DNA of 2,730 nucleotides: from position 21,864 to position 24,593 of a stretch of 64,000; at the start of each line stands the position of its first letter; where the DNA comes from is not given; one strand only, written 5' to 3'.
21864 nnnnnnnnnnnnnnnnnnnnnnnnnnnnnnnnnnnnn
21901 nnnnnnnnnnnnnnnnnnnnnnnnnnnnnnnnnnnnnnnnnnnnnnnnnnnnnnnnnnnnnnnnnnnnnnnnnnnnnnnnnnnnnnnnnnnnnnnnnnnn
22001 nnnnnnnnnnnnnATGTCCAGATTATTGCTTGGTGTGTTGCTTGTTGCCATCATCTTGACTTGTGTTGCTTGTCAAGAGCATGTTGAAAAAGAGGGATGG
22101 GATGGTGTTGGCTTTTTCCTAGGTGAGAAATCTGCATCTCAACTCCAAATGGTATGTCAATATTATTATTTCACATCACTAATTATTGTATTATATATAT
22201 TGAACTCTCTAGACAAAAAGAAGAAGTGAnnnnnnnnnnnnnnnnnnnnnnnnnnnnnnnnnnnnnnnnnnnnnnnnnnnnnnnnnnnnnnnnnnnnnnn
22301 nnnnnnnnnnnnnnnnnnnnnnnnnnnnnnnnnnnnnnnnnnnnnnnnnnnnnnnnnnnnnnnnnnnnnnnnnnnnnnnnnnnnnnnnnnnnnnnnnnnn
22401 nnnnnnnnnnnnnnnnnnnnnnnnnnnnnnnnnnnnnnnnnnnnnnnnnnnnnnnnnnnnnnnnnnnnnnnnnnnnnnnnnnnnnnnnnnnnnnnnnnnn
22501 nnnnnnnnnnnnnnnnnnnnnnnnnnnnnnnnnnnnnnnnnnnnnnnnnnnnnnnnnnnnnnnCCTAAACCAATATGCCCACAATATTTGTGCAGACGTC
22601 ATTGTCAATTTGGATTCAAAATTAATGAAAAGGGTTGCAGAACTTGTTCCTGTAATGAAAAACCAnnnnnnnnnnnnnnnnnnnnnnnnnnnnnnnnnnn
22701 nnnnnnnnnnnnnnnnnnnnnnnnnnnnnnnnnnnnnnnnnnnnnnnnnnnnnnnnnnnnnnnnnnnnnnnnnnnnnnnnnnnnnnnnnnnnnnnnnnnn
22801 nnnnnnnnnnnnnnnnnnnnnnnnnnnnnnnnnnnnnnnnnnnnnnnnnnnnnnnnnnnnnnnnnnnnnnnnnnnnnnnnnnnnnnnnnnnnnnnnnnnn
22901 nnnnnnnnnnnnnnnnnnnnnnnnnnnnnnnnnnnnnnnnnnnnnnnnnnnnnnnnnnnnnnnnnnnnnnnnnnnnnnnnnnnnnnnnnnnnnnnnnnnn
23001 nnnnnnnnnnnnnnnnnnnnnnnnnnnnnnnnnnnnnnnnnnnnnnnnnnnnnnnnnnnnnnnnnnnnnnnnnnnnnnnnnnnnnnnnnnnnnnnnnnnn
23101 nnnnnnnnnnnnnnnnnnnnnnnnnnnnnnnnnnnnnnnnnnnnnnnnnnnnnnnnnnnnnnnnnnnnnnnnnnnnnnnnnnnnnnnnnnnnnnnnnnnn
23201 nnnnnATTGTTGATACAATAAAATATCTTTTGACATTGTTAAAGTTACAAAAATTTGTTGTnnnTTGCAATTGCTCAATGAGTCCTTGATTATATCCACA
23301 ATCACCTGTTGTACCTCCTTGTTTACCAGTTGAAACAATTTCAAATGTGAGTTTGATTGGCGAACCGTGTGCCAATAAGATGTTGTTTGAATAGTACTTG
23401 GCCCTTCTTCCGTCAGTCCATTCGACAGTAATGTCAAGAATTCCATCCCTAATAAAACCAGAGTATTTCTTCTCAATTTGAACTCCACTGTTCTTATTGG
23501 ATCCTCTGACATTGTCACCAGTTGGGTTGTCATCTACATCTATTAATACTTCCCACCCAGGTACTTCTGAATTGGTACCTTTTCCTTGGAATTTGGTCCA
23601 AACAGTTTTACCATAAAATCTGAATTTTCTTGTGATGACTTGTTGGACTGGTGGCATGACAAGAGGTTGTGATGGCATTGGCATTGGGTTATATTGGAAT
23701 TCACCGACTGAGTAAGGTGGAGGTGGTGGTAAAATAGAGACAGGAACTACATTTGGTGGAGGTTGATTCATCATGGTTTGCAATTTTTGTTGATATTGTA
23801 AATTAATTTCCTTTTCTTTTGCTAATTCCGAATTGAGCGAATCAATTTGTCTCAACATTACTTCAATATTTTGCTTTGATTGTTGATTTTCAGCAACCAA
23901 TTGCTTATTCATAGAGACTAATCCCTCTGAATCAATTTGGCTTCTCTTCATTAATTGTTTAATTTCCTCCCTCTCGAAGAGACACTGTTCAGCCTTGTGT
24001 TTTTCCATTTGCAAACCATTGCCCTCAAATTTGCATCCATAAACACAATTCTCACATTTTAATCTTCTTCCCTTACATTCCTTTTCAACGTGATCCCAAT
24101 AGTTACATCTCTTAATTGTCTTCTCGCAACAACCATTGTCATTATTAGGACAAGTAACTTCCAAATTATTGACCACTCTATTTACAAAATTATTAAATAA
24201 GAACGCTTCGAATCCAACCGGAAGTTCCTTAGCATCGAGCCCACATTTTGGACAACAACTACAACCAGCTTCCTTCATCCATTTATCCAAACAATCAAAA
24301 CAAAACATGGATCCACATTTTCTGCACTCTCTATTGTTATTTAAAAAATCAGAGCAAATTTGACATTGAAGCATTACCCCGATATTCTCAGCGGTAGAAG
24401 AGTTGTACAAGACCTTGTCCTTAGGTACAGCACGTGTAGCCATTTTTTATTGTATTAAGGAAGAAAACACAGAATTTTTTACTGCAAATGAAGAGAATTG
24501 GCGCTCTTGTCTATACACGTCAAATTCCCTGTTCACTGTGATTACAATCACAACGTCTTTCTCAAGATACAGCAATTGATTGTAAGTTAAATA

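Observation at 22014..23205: Secreted array of antistasin-like protease-inhibitor knots with near-identical tandem repeats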

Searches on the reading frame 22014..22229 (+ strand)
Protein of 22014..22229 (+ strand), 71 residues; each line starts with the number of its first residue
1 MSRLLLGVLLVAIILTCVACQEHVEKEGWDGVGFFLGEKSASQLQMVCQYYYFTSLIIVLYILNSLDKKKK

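Call 40: find_encoding_contigs(protein=window:22014-22229:+, flank=5000)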
Protein window:22014-22229:+ (71 aa): 1 contig read that carries it; 1 place shown.
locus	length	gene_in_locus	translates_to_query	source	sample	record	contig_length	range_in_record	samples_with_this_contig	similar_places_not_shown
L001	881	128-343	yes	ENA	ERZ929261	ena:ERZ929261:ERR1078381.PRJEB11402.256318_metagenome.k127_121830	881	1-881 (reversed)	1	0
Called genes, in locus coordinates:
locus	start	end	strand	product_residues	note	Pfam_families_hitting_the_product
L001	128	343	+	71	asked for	-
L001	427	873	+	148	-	-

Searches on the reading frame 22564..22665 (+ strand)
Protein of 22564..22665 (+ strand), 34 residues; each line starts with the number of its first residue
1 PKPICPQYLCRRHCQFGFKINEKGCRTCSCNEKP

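Call 34: predict_structure(alignment_id=A1)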
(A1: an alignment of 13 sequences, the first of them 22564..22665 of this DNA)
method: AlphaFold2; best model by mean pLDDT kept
length: 34 residues; sequences in the alignment: 13
mean_pLDDT: 82.4   pTM: 0.43
mean pLDDT of the five models: 82.4, 82.1, 81.8, 81.2, 78.9
residues with pLDDT >= 90: 3; 70-90: 27; 50-70: 4; < 50: 0
segments of 3 or more residues with pLDDT < 50: none
pLDDT, mean of each block of 10 residues (from residue 1): 73 87 87 81
secondary structure, 60 per line:
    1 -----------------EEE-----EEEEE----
elements in order: E18-20 E26-30

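Call 37: fold_search(model_id=the predicted structure, library=pdb)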
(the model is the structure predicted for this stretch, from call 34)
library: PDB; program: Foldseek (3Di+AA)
matches with E <= 10: 9; with E <= 0.001: 0
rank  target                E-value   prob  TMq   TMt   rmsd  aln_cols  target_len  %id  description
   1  1bx8                  2.5e+00  0.57  0.70  0.52   1.4        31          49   39  HIRUSTASIN FROM HIRUDO MEDICINALIS AT 1.4 ANGSTROMS (released 1999-04-27)
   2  1hia_I                2.5e+00  0.38  0.56  0.42   1.2        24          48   42  KALLIKREIN COMPLEXED WITH HIRUSTASIN (released 1997-12-24)
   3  1c9t_G                3.1e+00  0.47  0.69  0.49   1.5        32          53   31  COMPLEX OF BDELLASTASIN WITH BOVINE TRYPSIN (released 2000-08-03)
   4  5ubm_I                3.1e+00  0.41  0.62  0.22   1.4        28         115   46  Crystal structure of human C1s in complex with inhibitor gigastasin (released 2017-11-08)
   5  3bg4_D                3.1e+00  0.33  0.56  0.43   1.0        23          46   39  The crystal structure of guamerin in complex with chymotrypsin and the development of an elastase-specific inhibitor (released 2008-07-29)
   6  1skz                  4.1e+00  0.41  0.70  0.25   1.2        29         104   34  PROTEASE INHIBITOR (released 1997-10-22)
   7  9hcf_Z                6.2e+00  0.06  0.36  0.16   4.9        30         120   20  Mouse mitoribosome large subunit assembly intermediate bound to NSUN4, METRF4, GTPBP7, GTPBP10 and the MALSU-L0R8F8-mt (released 2025-07-09)
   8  9e9c_Z                6.7e+00  0.06  0.37  0.17   4.9        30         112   20  Mouse mitoribosome large subunit assembly intermediate bound to NSUN4, METRF4, GTPBP7, GTPBP10 and the MALSU1-L0R8F8-m (released 2025-08-06)
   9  1c9p_B                9.5e+00  0.18  0.71  0.53   1.4        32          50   34  COMPLEX OF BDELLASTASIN WITH PORCINE TRYPSIN (released 2000-08-03)

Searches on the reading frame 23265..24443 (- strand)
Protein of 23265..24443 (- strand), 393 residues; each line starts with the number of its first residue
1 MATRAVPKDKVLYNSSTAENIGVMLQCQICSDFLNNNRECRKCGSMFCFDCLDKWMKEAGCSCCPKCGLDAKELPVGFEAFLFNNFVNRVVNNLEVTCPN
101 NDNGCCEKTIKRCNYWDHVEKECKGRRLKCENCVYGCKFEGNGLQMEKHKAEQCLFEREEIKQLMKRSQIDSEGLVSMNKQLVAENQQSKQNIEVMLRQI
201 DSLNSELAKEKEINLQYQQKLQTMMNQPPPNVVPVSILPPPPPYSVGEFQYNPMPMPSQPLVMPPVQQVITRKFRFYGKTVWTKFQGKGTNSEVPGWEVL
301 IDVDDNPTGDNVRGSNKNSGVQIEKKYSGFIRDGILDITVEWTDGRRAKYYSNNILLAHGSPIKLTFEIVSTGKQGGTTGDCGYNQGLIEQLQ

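Call 11: list_cluster_members(proteins=[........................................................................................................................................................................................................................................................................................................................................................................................, window:23265-24443:-, window:24642-27200:-, window:27988-30261:-, window:2420-5821:+, window:30889-33042:-, window:43175-45592:-])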
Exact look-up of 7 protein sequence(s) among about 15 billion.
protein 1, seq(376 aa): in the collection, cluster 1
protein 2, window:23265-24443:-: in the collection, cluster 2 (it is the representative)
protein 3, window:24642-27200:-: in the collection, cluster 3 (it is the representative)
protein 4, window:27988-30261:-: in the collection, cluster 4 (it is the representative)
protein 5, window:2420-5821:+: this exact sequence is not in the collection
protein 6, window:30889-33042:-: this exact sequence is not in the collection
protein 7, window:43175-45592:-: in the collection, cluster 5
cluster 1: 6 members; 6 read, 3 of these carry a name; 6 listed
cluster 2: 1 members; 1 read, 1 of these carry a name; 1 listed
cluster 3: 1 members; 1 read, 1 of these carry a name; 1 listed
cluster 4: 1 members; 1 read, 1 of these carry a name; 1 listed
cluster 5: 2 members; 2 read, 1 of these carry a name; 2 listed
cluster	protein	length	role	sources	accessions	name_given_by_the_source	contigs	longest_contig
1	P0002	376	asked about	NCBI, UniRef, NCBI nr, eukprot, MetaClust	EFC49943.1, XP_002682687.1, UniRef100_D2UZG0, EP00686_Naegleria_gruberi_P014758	hypothetical protein NAEGRDRAFT_77916 [Naegleria gruberi] | Antistasin-like domain-containing protein n=1 Tax=Naegleria gruberi TaxID=5762 ... | uncharacterized protein NAEGRDRAFT_77916 [Naegleria gruberi]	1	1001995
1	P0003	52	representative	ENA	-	-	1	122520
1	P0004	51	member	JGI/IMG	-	hypothetical protein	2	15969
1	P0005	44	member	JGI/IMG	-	hypothetical protein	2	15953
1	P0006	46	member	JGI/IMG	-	-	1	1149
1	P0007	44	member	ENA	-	-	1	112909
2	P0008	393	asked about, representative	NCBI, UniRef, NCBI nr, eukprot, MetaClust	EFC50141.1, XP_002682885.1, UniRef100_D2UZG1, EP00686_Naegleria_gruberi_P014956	predicted protein [Naegleria gruberi] | Predicted protein n=1 Tax=Naegleria gruberi TaxID=5762 RepID=D2UZG1_NAEGR | uncharacterized protein NAEGRDRAFT_77917 [Naegleria gruberi]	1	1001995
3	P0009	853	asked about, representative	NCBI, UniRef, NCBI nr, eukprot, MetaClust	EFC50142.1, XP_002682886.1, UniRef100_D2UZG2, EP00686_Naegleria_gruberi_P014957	BRCT domain-containing protein [Naegleria gruberi] | BRCT domain-containing protein n=1 Tax=Naegleria gruberi TaxID=5762 RepID=D2UZG2_NAEGR | XP_002682886.1 BRCT domain-containing protein [Naegleria gruberi strain NEG-M]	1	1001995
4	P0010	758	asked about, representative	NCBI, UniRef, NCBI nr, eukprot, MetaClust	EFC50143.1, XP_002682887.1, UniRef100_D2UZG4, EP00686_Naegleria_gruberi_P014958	predicted protein [Naegleria gruberi] | Predicted protein n=1 Tax=Naegleria gruberi TaxID=5762 RepID=D2UZG4_NAEGR | uncharacterized protein NAEGRDRAFT_56624 [Naegleria gruberi]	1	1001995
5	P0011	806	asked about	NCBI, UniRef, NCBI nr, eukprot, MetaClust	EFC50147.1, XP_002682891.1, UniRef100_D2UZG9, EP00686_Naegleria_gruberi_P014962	heat shock protein 90 [Naegleria gruberi] | Heat shock protein 90 n=1 Tax=Naegleria gruberi TaxID=5762 RepID=D2UZG9_NAEGR | XP_002682891.1 heat shock protein 90 [Naegleria gruberi strain NEG-M]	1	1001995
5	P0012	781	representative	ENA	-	-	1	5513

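Call 22: search_protein_representatives(protein=P0002)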
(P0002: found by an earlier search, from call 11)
Query: 376 residues. Proteins with E-value up to 0.001 (for the whole library): 439; up to 1e-10: 128; up to 1e-30: 15. The best 150 are listed.
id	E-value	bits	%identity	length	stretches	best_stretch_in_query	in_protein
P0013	2.6e-123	428.5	36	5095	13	133-309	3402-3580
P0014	1.9e-80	287.4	34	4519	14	107-312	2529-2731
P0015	9.0e-73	262.1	36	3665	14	102-309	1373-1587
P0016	3.8e-69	250.1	38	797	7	115-318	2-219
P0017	5.0e-60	220.1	37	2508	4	94-317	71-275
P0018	7.5e-42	160.3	32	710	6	100-308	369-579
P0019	3.1e-39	151.6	39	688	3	132-315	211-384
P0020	4.0e-39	151.3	42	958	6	96-311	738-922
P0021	1.5e-37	146.1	37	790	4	114-310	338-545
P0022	1.1e-36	143.2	33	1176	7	98-309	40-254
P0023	5.3e-36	141.0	35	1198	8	113-310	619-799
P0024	3.1e-35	138.5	37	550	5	131-309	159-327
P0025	4.6e-34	134.6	37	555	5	202-311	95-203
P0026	8.9e-34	133.7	39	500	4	103-314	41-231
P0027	2.5e-32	128.9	38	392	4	115-271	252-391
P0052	6.6e-20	88.0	94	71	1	1-49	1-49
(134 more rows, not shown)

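Call 23: list_cluster_members(proteins=[P0013, P0014, P0015, P0016, P0017, P0018, P0019, P0020, P0021, P0052])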
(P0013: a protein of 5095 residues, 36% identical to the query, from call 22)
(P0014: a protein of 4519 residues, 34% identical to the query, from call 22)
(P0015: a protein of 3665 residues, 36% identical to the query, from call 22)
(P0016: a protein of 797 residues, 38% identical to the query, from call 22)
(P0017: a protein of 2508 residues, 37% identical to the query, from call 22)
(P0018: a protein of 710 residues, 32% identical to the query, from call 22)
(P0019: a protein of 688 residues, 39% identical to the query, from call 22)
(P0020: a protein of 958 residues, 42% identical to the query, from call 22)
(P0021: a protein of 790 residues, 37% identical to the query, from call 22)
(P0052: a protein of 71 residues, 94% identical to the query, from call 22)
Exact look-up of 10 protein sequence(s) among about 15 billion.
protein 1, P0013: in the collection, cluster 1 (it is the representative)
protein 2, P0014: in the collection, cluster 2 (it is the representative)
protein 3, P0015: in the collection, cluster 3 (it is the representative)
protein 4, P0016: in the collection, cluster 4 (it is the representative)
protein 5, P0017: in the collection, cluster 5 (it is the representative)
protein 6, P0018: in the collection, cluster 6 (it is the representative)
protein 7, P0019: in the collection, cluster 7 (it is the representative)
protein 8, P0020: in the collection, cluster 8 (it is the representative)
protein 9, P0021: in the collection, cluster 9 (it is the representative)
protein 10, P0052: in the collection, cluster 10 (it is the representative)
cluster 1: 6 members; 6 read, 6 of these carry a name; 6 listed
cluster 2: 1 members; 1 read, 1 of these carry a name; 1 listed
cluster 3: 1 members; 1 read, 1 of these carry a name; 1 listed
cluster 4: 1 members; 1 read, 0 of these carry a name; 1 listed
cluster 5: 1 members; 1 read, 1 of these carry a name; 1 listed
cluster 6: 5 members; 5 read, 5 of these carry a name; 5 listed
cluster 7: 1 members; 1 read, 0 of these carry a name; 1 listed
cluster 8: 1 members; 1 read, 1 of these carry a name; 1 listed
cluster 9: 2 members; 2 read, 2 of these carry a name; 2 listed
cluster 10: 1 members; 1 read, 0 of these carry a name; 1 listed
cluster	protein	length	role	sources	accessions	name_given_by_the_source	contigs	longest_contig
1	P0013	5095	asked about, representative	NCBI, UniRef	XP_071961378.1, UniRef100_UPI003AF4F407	uncharacterized protein [Antedon mediterranea] | uncharacterized protein isoform X2 n=1 Tax=Antedon mediterranea TaxID=105859 ...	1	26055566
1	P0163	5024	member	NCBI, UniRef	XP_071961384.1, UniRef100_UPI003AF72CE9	uncharacterized protein [Antedon mediterranea] | uncharacterized protein isoform X5 n=1 Tax=Antedon mediterranea TaxID=105859 ...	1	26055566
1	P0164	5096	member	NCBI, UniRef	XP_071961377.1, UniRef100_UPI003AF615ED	uncharacterized protein [Antedon mediterranea] | uncharacterized protein isoform X1 n=1 Tax=Antedon mediterranea TaxID=105859 ...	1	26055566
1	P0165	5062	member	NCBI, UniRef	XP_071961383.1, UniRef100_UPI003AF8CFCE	uncharacterized protein [Antedon mediterranea] | uncharacterized protein isoform X4 n=1 Tax=Antedon mediterranea TaxID=105859 ...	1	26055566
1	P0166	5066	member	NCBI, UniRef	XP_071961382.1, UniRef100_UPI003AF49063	uncharacterized protein [Antedon mediterranea] | uncharacterized protein isoform X3 n=1 Tax=Antedon mediterranea TaxID=105859 ...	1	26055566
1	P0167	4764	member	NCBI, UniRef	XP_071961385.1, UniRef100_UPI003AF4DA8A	uncharacterized protein [Antedon mediterranea] | uncharacterized protein isoform X6 n=1 Tax=Antedon mediterranea TaxID=105859 ...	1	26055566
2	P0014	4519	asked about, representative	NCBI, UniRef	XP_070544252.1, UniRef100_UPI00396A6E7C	SCO-spondin-like [Ptychodera flava] | SCO-spondin-like n=1 Tax=Ptychodera flava TaxID=63121 RepID=UPI00396A6E7C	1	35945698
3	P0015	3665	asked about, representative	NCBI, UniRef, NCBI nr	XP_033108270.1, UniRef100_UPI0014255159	zonadhesin-like [Anneissia japonica] | zonadhesin-like n=1 Tax=Anneissia japonica TaxID=1529436 RepID=UPI0014255159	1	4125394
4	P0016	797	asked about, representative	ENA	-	-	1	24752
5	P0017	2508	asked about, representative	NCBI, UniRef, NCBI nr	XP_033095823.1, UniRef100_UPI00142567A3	uncharacterized protein LOC117100282 [Anneissia japonica] | uncharacterized protein LOC117100282 n=1 Tax=Anneissia japonica TaxID=1529436 ...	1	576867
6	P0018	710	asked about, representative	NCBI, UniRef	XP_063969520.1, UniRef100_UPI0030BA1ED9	cysteine-rich motor neuron 1 protein-like [Lytechinus pictus] | cysteine-rich motor neuron 1 protein-like n=1 Tax=Lytechinus pictus TaxID=7653 ...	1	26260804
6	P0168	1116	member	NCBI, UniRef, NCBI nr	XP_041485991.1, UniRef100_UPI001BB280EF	balbiani ring protein 3-like [Lytechinus variegatus] | balbiani ring protein 3-like n=1 Tax=Lytechinus variegatus TaxID=7654 RepID=UPI001BB280EF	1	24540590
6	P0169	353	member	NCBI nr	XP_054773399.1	antistasin-like [Lytechinus pictus]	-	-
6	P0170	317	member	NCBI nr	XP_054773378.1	cysteine-rich motor neuron 1 protein-like [Lytechinus pictus]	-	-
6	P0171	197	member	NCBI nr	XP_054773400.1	antistasin-like [Lytechinus pictus]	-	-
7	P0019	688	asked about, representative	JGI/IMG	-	-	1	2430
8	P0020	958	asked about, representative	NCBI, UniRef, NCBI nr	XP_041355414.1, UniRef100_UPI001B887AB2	cysteine-rich motor neuron 1 protein-like [Gigantopelta aegis] | cysteine-rich motor neuron 1 protein-like n=1 Tax=Gigantopelta aegis TaxID=1735272 ...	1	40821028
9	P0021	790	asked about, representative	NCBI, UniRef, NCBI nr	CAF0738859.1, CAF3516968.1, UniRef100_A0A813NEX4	unnamed protein product [Didymodactylos carnosus] | Uncharacterized protein n=1 Tax=Didymodactylos carnosus TaxID=1234261 ...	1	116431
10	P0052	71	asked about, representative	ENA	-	-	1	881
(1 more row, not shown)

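Call 41: find_encoding_contigs(protein=P0002, flank=3000)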
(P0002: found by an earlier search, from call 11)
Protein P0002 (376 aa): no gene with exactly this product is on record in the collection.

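Call 47: search_protein_families(library=pfam, proteins=[window:23265-24443:-], max_evalue=0.001)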
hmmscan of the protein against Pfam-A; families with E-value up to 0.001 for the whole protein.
window:23265-24443:- (393 aa): 3 families
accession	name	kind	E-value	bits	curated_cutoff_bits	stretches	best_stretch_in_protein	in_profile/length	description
PF02176.24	zf-TRAF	-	8.2e-08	33.3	27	1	94-149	8-60/60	TRAF-type zinc finger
PF13923.12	zf-C3HC4_2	-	0.00044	20.4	27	0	26-67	1-40/40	Zinc finger, C3HC4 type (RING finger)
PF13639.12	zf-RING_2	-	0.00047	20.8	27.3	1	26-67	2-43/44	Ring finger domain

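Call 50: search_dna_similar(query=P0002, collection=phages, mode=protein, max_evalue=0.001)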
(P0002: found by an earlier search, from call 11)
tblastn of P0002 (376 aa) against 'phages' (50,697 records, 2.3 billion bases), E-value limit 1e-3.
No match.

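Call 51: find_related_loci(query=P0002, collection=viral_contigs, flank=3000)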
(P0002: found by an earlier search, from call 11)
Query P0002 (376 aa) in viral_contigs; peptide patterns used: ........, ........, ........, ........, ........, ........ (x = any residue, [..] = any of these).
3 stretches matched a pattern, but none encodes a relative of the query by tblastn (E <= 1e-3).

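Call 52: find_related_loci(query=P0002, collection=metagenome_contigs, flank=3000)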
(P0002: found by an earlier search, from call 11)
Query P0002 (376 aa) in metagenome_contigs; peptide patterns used: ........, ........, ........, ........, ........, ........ (x = any residue, [..] = any of these).
102 stretches matched a pattern, but none encodes a relative of the query by tblastn (E <= 1e-3).
